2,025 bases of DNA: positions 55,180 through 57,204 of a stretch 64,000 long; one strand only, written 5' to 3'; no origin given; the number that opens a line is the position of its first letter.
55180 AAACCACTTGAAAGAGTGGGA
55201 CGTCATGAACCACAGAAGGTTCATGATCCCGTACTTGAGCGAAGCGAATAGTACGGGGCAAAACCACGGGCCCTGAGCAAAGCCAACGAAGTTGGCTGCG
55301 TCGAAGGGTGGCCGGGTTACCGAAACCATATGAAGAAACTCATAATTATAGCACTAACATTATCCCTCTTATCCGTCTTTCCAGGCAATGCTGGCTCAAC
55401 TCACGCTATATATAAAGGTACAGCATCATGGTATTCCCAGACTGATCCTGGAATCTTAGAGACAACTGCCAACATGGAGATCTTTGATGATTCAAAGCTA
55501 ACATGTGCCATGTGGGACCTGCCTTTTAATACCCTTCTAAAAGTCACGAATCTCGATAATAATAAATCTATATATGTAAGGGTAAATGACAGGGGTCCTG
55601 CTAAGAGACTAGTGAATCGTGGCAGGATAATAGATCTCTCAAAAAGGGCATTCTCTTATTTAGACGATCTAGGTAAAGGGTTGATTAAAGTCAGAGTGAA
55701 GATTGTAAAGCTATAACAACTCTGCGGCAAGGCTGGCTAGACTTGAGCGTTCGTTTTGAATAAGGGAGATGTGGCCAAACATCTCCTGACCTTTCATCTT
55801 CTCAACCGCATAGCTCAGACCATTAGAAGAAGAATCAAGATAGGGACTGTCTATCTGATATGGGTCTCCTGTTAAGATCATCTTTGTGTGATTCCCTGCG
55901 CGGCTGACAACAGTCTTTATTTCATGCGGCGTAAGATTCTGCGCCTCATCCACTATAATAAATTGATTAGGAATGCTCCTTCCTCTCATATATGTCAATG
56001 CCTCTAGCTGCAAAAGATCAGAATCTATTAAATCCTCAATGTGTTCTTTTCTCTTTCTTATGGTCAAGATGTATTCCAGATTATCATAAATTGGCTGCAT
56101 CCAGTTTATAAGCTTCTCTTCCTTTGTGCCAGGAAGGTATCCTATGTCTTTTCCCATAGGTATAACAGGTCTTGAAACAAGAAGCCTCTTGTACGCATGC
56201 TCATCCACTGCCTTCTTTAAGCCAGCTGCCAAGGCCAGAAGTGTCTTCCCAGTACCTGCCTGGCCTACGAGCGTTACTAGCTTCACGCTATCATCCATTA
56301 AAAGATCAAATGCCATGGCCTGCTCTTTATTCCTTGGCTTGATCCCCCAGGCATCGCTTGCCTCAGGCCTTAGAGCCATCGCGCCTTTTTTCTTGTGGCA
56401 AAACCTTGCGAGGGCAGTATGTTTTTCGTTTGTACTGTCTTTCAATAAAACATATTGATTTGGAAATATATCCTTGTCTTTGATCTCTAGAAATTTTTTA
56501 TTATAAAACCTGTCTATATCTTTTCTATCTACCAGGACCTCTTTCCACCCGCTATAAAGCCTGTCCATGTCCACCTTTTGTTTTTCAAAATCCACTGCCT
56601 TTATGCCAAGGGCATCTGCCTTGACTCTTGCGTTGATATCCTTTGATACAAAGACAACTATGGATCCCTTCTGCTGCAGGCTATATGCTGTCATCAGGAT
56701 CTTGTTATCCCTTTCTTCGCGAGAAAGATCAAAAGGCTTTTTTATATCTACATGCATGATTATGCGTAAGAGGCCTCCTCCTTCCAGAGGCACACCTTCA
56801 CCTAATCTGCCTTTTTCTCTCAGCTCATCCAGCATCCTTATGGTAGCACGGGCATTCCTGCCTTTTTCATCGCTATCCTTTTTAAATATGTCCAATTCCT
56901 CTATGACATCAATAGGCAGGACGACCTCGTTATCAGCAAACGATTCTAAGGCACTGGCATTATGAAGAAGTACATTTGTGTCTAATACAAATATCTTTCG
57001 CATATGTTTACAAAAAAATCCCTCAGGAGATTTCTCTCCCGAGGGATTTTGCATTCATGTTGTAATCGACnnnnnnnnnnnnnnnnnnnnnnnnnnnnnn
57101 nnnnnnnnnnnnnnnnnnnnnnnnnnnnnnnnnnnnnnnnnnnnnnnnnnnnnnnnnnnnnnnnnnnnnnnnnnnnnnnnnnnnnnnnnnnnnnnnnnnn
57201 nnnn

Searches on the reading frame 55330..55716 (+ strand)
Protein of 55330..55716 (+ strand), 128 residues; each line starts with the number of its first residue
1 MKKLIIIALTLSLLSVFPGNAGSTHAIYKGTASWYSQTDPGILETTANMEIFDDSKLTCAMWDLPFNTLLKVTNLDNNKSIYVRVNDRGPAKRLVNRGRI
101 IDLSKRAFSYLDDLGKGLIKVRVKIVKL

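Call 6: search_protein_families(library=pfam, proteins=[window:55330-55716:+], max_evalue=0.01)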
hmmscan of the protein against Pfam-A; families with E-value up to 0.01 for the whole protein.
window:55330-55716:+ (128 aa): 1 family
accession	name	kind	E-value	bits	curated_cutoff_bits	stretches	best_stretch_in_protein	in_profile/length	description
PF03330.24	DPBB_1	-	3.7e-16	59.6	28.8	1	29-123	3-83/83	Lytic transglycolase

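Call 7: find_homologous_proteins(query=window:55330-55713:+, max_evalue=0.00001)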
Query window:55330-55713:+ (128 aa): 5903 proteins with E <= 0.00001 among 6072 candidates; the best 120 are listed.
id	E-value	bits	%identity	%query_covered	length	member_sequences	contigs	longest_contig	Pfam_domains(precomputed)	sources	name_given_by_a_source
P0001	1.3e-77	276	100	100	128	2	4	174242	PF03330.25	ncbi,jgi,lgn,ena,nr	ncbi:MAG: septal ring lytic transglycosylase RlpA family protein [Candidatus Gorgyraea atricola]|nr:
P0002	4.5e-68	245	88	100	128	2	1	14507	PF03330.25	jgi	-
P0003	1.3e-64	234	85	100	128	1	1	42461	PF03330.25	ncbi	ncbi:septal ring lytic transglycosylase RlpA family protein [Candidatus Omnitrophota bacterium]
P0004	1.3e-64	234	83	99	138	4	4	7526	PF03330.25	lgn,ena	-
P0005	4.5e-47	177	67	98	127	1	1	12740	PF03330.25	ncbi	-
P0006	8.7e-47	176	65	98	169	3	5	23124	PF03330.25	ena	-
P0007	1.4e-46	175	65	96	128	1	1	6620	PF03330.25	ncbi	ncbi:MAG: septal ring lytic transglycosylase RlpA family protein [Candidatus Omnitrophota bacterium]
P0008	1.6e-46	175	62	95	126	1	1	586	PF03330.25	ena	-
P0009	1.7e-46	175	67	96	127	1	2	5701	PF03330.25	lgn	-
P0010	1.7e-46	175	70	95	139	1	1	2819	PF03330.25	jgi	jgi:rare lipoprotein A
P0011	1.7e-46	175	65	98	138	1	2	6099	PF03330.25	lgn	-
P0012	1.8e-46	175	62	98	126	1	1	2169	PF03330.25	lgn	-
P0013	5.4e-46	173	66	98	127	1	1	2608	PF03330.25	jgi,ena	-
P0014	9.6e-46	173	62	97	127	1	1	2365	PF03330.25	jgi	-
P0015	1.1e-45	172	65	98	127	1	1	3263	PF03330.25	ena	-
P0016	1.6e-45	172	61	98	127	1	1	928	PF03330.25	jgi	-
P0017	1.8e-45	172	62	98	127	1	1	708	PF03330.25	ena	-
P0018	2.9e-45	171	61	97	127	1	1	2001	PF03330.25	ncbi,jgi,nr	ncbi:MAG: septal ring lytic transglycosylase RlpA family protein [Candidatus Omnitrophica bacterium]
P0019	3.0e-45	171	67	92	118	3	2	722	PF03330.25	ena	-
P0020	3.1e-45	171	63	98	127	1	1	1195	PF03330.25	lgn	-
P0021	3.2e-45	171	65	98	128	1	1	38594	PF03330.25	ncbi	ncbi:MAG: septal ring lytic transglycosylase RlpA family protein [Candidatus Omnitrophota bacterium]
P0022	3.6e-45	171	62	97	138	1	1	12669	PF03330.25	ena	-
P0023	3.9e-45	171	65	98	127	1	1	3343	PF03330.25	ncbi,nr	ncbi:MAG: septal ring lytic transglycosylase RlpA family protein [Candidatus Omnitrophica bacterium]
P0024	5.9e-45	170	62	98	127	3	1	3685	PF03330.25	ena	-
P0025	6.9e-45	170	66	95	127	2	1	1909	PF03330.25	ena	-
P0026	8.8e-45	170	63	98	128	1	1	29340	PF03330.25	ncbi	ncbi:septal ring lytic transglycosylase RlpA family protein [Candidatus Omnitrophota bacterium]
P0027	9.7e-45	169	63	97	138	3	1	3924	PF03330.25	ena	-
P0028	1.2e-44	169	62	98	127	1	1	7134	PF03330.25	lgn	-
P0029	1.2e-44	169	70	89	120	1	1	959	PF03330.25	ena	-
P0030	1.3e-44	169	61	98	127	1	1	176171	PF03330.25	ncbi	ncbi:septal ring lytic transglycosylase RlpA family protein [Candidatus Omnitrophota bacterium]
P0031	1.4e-44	169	74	83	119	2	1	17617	PF03330.25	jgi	-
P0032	1.6e-44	169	61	98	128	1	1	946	PF03330.25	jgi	-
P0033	2.6e-44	168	71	77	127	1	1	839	PF03330.25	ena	-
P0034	2.8e-44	168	61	97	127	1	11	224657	PF03330.25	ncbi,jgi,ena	-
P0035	3.2e-44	168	62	98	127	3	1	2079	PF03330.25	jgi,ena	-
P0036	3.5e-44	168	61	97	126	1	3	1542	PF03330.25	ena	-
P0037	3.5e-44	168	61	97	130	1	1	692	PF03330.25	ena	-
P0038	9.2e-44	166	66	89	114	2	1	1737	PF03330.25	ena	-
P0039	1.1e-43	166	67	84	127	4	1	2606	PF03330.25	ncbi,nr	ncbi:MAG: septal ring lytic transglycosylase RlpA family protein [Candidatus Omnitrophica bacterium]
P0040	1.1e-43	166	63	96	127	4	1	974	PF03330.25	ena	-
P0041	1.6e-43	165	62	96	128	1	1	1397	PF03330.25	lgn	-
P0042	2.9e-43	165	68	88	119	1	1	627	PF03330.25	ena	-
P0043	3.4e-43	164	57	98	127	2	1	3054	PF03330.25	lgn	-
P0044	3.7e-43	164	60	98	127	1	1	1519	PF03330.25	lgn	-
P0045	4.0e-43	164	56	98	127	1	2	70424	PF03330.25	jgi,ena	jgi:rare lipoprotein A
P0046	6.4e-43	164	61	98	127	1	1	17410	PF03330.25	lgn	-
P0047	7.2e-43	163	64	91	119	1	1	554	PF03330.25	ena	-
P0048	1.0e-42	163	61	98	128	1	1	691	PF03330.25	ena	-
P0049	1.2e-42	163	64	97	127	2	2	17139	PF03330.25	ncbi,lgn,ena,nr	ncbi:MAG: septal ring lytic transglycosylase RlpA family protein [Candidatus Omnitrophica bacterium]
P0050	2.2e-42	162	72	77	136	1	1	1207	PF03330.25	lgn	-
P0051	2.4e-42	162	62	96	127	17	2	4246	PF03330.25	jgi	-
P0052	3.5e-42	161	62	97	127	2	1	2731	PF03330.25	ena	-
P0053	3.9e-42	161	62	98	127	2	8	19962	PF03330.25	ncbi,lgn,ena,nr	ncbi:MAG: septal ring lytic transglycosylase RlpA family protein [Candidatus Omnitrophica bacterium]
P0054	4.0e-42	161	59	96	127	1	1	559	PF03330.25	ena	-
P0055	4.7e-42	161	60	98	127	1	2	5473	PF03330.25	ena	-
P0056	5.9e-42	160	61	97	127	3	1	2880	PF03330.25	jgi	-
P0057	6.3e-42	160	65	96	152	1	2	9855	PF03330.25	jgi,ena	-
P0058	8.4e-42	160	62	95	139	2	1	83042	PF03330.25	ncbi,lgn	-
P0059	1.1e-41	160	62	97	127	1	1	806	PF03330.25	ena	-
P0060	1.5e-41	159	70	81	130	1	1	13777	PF03330.25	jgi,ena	-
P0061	2.2e-41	159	61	98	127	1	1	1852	PF03330.25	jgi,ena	-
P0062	2.3e-41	159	60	98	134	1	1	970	PF03330.25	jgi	-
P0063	3.1e-41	158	59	98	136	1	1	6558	PF03330.25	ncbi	-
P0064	3.3e-41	158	63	95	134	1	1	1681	PF03330.25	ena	-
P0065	3.5e-41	158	66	81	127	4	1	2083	PF03330.25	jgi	-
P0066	5.2e-41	157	59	98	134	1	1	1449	PF03330.25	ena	-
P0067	6.6e-41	157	72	77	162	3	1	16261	PF03330.25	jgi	-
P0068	8.0e-41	157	63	98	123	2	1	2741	PF03330.25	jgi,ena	-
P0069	1.2e-40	156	60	95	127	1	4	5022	PF03330.25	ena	-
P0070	1.3e-40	156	71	77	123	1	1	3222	PF03330.25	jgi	jgi:rare lipoprotein A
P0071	1.4e-40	156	64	97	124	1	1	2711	PF03330.25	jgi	jgi:rare lipoprotein A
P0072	1.4e-40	156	62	95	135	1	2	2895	PF03330.25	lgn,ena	-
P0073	2.0e-40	155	57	95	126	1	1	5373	PF03330.25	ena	-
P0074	2.2e-40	155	74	73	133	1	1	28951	PF03330.25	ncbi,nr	ncbi:MAG: septal ring lytic transglycosylase RlpA family protein [Candidatus Omnitrophica bacterium]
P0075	2.2e-40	155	70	77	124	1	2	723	PF03330.25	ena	-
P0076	2.3e-40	155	71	76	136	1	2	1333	PF03330.25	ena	-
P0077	2.3e-40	155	63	98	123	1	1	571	PF03330.25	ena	-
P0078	2.3e-40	155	63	98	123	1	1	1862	PF03330.25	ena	-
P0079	2.4e-40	155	60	95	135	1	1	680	PF03330.25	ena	-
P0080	2.4e-40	155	58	92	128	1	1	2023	PF03330.25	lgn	-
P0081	2.6e-40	155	57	98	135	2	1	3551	PF03330.25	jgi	-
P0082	2.8e-40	155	64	98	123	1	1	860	PF03330.25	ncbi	-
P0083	2.9e-40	155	63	98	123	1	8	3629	PF03330.25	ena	-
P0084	3.1e-40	155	60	98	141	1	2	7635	PF03330.25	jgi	jgi:peptidoglycan lytic transglycosylase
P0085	3.3e-40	155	58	99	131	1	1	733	PF03330.25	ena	-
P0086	3.3e-40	155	63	96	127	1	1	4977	PF03330.25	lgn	-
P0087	3.7e-40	155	67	81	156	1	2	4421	PF03330.25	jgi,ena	-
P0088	3.8e-40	155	62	96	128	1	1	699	PF03330.25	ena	-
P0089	4.0e-40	155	63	98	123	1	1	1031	PF03330.25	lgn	-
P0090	4.4e-40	154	63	98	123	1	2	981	PF03330.25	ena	-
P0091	4.5e-40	154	68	76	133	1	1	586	PF03330.25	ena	-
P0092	4.9e-40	154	60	97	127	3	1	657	PF03330.25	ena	-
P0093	5.0e-40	154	64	84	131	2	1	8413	PF03330.25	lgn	-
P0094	5.9e-40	154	58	98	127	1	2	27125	PF03330.25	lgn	-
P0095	6.0e-40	154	59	98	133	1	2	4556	PF03330.25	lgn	-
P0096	7.3e-40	154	70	77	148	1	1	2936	PF03330.25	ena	-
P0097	8.2e-40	153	63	86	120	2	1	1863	PF03330.25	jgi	-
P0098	8.9e-40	153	62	98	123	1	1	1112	PF03330.25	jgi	jgi:rare lipoprotein A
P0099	9.4e-40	153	64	96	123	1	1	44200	PF03330.25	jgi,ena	-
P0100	1.0e-39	153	60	96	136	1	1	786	PF03330.25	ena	-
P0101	1.1e-39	153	63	98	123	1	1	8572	PF03330.25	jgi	jgi:rare lipoprotein A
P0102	1.2e-39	153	71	77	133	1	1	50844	PF03330.25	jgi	jgi:rare lipoprotein A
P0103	1.3e-39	153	63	98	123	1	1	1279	PF03330.25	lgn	-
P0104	1.4e-39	153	60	95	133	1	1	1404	PF03330.25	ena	-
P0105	1.5e-39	153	63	98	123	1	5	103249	PF03330.25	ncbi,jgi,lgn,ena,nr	ncbi:MAG: hypothetical protein A2047_05205 [Omnitrophica bacterium GWA2_41_15]|nr:MAG: hypothetical 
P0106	1.5e-39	153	65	84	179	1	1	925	PF03330.25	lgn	-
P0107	1.6e-39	153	63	96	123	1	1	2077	PF03330.25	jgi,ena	-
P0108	1.7e-39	153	60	95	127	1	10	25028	PF03330.25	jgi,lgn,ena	-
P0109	1.8e-39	152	56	98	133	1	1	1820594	PF03330.25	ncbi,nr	ncbi:MAG: septal ring lytic transglycosylase RlpA family protein [Candidatus Omnitrophota bacterium]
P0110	2.1e-39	152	60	98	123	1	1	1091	PF03330.25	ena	-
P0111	2.1e-39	152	70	80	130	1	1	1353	PF03330.25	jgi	jgi:rare lipoprotein A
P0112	2.1e-39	152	64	96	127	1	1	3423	PF03330.25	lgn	-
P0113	2.2e-39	152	65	96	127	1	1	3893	PF03330.25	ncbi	-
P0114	2.3e-39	152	60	98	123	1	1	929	PF03330.25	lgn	-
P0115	2.6e-39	152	62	98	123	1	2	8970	PF03330.25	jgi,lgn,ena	-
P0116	2.7e-39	152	61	98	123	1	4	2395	PF03330.25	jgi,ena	jgi:rare lipoprotein A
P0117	2.7e-39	152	68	76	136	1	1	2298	PF03330.25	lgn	-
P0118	2.8e-39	152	58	96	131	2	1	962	PF03330.25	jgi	-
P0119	3.0e-39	152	60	95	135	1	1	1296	PF03330.25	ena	-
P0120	3.1e-39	152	60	92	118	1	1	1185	PF03330.25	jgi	-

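Call 8: find_encoding_contigs(protein=window:55330-55713:+, flank=3000, max_places=6)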
Protein window:55330-55713:+ (128 aa): 6 contigs read that carry it; 6 places shown.
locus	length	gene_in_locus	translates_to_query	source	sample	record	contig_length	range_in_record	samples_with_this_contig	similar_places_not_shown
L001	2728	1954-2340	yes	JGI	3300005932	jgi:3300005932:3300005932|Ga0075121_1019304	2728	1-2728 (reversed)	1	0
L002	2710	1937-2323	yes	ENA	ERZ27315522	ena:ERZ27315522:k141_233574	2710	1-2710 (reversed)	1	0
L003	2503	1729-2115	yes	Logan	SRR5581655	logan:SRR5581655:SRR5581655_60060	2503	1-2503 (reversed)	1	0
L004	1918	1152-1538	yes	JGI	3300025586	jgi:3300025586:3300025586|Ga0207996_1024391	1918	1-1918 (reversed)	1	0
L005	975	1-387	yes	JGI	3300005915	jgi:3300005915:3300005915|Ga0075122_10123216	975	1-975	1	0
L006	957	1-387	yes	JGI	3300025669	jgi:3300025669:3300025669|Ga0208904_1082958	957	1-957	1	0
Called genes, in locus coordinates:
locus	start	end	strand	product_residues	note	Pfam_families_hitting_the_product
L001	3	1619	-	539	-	?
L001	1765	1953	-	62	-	-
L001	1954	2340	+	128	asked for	PF03330:DPBB_1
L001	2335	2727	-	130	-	?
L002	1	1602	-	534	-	?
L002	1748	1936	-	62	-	-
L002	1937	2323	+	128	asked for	PF03330:DPBB_1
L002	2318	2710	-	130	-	?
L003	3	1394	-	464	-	?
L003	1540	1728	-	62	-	-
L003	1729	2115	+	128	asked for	PF03330:DPBB_1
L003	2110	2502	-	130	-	?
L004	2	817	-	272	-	?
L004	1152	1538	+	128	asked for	PF03330:DPBB_1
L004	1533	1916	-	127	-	?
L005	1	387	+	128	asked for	PF03330:DPBB_1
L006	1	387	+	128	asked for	PF03330:DPBB_1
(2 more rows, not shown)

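Call 11: find_related_loci(query=A1, collection=genome_contigs, flank=2500)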
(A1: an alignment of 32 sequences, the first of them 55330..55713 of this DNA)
Query A1 (128 aa) in genome_contigs; peptide patterns used: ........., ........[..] (x = any residue, [..] = any of these).
322 stretches matched a pattern; 306 encode a relative of the query (tblastn E <= 1e-3); the best 80 are kept; 80 distinct loci.
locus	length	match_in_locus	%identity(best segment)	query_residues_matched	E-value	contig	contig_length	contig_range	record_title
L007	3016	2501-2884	88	1-128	3e-74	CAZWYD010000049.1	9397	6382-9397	MAG TPA_asm: uncultured Planctomycetia bacterium isolate SRP077602_co2_310 genome assembly, contig: NODE_10997_length_93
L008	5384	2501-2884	85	1-128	1e-70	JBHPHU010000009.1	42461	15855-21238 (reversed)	Candidatus Omnitrophota bacterium isolate SAG AM-312-B13 AM-312-B13_NODE_9, whole genome shotgun sequence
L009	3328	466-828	65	4-126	2e-53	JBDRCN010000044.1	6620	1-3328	MAG: Candidatus Omnitrophota bacterium isolate MEGAHIT-group-1.186 k141_11196239, whole genome shotgun sequence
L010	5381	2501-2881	66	1-126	4e-53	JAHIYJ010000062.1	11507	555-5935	MAG: Candidatus Omnitrophota bacterium isolate Modern_marine.mb.11 Modern_marine.mb.11_k141_1354191, whole genome shotgu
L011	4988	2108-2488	63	1-126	2e-52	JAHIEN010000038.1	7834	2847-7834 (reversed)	MAG: Candidatus Omnitrophota bacterium isolate KR11_0.1_MetaG.mb.20 KR11_0.1_MetaG.mb.20_k141_348112, whole genome shotg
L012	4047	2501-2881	65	1-126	4e-52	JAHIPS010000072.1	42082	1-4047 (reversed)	MAG: Candidatus Omnitrophota bacterium isolate KR13_S3.mb.80 KR13_S3.mb.80_k141_286304, whole genome shotgun sequence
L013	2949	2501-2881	64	1-126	6e-52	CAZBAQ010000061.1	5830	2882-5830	MAG TPA_asm: uncultured Planctomycetia bacterium isolate SRP178699_co2_132 genome assembly, contig: NODE_16517_length_58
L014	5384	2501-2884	65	1-126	5e-52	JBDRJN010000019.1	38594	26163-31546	MAG: Candidatus Omnitrophota bacterium isolate MEGAHIT-group-1.657 k141_11204967, whole genome shotgun sequence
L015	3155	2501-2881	65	1-126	8e-52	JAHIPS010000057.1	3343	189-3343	MAG: Candidatus Omnitrophota bacterium isolate KR13_S3.mb.80 KR13_S3.mb.80_k141_244490, whole genome shotgun sequence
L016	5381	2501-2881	61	1-126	3e-51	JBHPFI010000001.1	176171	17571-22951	Candidatus Omnitrophota bacterium isolate SAG AM-311-J02 NODE_1_length_176171_cov_31.638687, whole genome shotgun sequen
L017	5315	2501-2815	74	21-126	2e-50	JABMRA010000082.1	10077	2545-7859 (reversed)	MAG: Candidatus Omnitrophota bacterium isolate bin.352 k141_2755604, whole genome shotgun sequence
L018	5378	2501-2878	64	3-126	7e-49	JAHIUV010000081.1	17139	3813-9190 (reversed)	MAG: Candidatus Omnitrophota bacterium isolate MM_PC_MetaG.mb.37 MM_PC_MetaG.mb.37_k141_685478, whole genome shotgun seq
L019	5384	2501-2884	62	6-126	8e-49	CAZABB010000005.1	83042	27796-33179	MAG TPA_asm: uncultured Planctomycetia bacterium isolate SRP141376_co2_336 genome assembly, contig: NODE_738_length_8304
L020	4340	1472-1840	61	1-126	2e-48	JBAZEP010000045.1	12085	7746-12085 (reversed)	MAG: Candidatus Omnitrophota bacterium isolate SO_2017_LW3_129 NODE_15878_length_12085_cov_5.900151_LW162_2017, whole ge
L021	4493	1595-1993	59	1-126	1e-47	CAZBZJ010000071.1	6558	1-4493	MAG TPA_asm: uncultured Planctomycetia bacterium isolate SRP141376_co2_349 genome assembly, contig: NODE_20157_length_65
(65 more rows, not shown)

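Call 53: search_solved_structures(query=window:55330-55713:+, max_evalue=0.01, show_alignments=1)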
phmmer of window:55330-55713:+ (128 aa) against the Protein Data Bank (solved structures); distinct sequences matched with E-value up to 0.01: 2.
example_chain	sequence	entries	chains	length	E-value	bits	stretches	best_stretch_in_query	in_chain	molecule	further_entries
4avr_A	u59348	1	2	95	4.4e-15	59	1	30-124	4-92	PA4485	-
8kea_A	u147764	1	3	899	1.6e-11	47.6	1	30-126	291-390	hub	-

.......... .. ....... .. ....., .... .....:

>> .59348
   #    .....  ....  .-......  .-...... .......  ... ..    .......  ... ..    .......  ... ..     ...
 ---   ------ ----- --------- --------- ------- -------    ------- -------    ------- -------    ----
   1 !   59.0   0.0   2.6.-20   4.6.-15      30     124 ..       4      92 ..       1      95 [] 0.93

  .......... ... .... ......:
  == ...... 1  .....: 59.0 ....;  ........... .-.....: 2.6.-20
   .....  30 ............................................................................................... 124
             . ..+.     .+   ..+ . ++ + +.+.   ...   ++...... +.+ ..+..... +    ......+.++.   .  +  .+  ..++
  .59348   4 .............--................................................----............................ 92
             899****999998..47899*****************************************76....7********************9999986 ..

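Call 54: search_protein_families(library=ncbifam, proteins=[window:55330-55713:+], max_evalue=0.001)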
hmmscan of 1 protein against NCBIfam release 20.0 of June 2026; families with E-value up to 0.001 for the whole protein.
window:55330-55713:+ (128 aa): 4 families
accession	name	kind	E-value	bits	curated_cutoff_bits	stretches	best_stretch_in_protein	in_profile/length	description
TIGR00413.1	rlpA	subfamily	2.2e-25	89.8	82.15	1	30-127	1-92/208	septal ring lytic transglycosylase RlpA family protein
NF047735.1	MPL36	exception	1e-22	81.2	430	1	29-127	93-185/305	RlpA family plasminogen-binding lipoprotein MPL36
NF007953.1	PRK10672.1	equivalog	2.9e-15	56.7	201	1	29-121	79-165/362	endolytic peptidoglycan transglycosylase RlpA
NF058669.1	SCO2207_fam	exception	3.6e-05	23.8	250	1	64-94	172-202/228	SCO2207 family protein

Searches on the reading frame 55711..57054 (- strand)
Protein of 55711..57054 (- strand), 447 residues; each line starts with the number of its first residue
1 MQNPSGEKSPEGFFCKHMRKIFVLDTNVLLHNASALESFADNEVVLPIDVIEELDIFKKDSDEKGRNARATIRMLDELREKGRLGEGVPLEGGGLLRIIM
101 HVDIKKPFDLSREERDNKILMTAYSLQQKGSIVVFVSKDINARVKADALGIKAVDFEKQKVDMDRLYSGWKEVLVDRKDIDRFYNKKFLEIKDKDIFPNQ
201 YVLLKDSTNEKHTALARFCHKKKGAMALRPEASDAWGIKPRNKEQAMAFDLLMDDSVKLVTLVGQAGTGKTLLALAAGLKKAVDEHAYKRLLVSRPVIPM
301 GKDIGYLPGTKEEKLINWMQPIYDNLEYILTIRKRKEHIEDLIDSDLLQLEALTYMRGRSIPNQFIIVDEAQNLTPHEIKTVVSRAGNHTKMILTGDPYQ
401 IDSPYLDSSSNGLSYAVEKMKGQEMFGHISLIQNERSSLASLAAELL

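Call 6: search_protein_families(library=pfam, proteins=[window:55711-57054:-], max_evalue=0.01)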
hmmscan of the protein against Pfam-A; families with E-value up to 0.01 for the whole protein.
window:55711-57054:- (447 aa): 7 families
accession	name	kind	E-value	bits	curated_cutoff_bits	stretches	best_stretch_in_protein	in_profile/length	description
PF02562.22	PhoH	-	9.9e-51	172.6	27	1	238-434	2-189/205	PhoH-like protein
PF13638.12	PIN_4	-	6.4e-31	107.8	21.9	1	22-157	1-132/132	PIN domain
PF13604.12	AAA_30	-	7.3e-09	36.1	27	1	242-403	3-130/191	AAA domain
PF13401.12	AAA_22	-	1.9e-06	28.6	27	1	258-400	6-125/130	AAA domain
PF13245.12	AAA_19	-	4.9e-05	24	25.1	1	258-401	12-129/134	AAA domain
PF01443.25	Viral_helicase1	-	0.00047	20.5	21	1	360-404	55-100/228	Viral superfamily 1 RNA helicase core domain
PF00270.35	DEAD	-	0.00084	19.5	26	1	243-383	2-138/167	DEAD/DEAH box helicase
